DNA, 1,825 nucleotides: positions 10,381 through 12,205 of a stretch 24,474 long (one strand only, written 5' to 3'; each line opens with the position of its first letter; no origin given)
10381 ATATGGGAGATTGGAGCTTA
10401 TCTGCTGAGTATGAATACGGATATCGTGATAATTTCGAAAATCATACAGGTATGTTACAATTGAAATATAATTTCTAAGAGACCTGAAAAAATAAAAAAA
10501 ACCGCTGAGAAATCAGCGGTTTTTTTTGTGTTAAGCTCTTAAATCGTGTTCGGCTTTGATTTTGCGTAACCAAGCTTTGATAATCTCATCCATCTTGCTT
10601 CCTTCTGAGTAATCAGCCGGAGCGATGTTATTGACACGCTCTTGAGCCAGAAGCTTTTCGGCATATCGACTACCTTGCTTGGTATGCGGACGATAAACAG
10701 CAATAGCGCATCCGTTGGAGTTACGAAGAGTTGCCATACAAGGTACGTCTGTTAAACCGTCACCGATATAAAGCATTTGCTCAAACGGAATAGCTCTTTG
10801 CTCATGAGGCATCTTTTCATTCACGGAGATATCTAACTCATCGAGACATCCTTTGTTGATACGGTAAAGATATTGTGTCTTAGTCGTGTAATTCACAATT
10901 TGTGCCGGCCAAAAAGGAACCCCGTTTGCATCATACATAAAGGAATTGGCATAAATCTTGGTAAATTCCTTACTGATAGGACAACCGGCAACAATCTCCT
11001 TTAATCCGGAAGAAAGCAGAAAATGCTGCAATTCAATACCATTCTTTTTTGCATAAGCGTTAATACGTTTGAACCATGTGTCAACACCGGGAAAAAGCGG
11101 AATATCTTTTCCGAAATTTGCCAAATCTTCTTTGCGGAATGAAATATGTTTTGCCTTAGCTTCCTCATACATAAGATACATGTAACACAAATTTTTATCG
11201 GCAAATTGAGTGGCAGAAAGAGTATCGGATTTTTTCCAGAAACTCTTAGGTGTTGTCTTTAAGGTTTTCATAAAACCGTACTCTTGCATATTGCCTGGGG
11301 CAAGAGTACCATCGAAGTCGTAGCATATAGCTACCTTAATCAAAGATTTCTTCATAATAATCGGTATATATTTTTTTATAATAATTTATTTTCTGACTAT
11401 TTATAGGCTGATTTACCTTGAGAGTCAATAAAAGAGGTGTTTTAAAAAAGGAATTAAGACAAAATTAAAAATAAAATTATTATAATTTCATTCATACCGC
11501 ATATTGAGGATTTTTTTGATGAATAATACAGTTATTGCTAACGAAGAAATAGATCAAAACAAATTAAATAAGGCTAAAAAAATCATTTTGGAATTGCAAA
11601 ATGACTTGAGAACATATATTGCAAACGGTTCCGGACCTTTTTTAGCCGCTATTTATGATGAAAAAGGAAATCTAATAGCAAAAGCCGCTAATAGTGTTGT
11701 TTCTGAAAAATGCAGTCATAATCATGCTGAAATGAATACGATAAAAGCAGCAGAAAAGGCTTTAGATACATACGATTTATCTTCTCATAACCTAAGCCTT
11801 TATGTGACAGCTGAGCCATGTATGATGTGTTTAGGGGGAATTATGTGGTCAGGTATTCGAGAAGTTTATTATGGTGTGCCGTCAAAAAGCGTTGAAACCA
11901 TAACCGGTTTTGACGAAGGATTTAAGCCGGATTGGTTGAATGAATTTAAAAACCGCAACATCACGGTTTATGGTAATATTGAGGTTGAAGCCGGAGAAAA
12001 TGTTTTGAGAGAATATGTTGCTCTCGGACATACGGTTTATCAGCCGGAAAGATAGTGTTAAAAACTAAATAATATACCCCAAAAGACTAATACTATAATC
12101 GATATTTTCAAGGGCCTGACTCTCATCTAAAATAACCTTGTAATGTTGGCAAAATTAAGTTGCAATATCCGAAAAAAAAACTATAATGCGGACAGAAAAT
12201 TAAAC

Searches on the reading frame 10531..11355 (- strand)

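Call 5: search_protein_families(library=pfam, proteins=[window:10531-11355:-])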
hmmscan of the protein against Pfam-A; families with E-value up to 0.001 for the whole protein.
window:10531-11355:- (274 aa): 2 families
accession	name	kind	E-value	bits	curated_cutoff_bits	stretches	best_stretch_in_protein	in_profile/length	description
PF12710.13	HAD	-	5.8e-08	33.8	27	1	12-207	3-188/189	haloacid dehalogenase-like hydrolase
PF06888.18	Put_Phosphatase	-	4.7e-07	29.9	27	1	10-213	3-191/234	Putative Phosphatase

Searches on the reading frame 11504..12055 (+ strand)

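Call 5: search_protein_families(library=pfam, proteins=[window:11504-12055:+])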
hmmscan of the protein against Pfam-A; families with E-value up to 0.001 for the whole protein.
window:11504-12055:+ (183 aa): 3 families
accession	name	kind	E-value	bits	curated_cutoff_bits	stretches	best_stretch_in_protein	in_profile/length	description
PF00383.29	dCMP_cyt_deam_1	-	6.5e-15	55.3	25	1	37-124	18-101/102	Cytidine and deoxycytidylate deaminase zinc-binding region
PF14437.12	MafB19-deam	-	5e-14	52.8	27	1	47-126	25-102/142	MafB19-like deaminase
PF14439.12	Bd3614-deam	-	1e-08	35.6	38.5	1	47-127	11-92/113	Bd3614-like deaminase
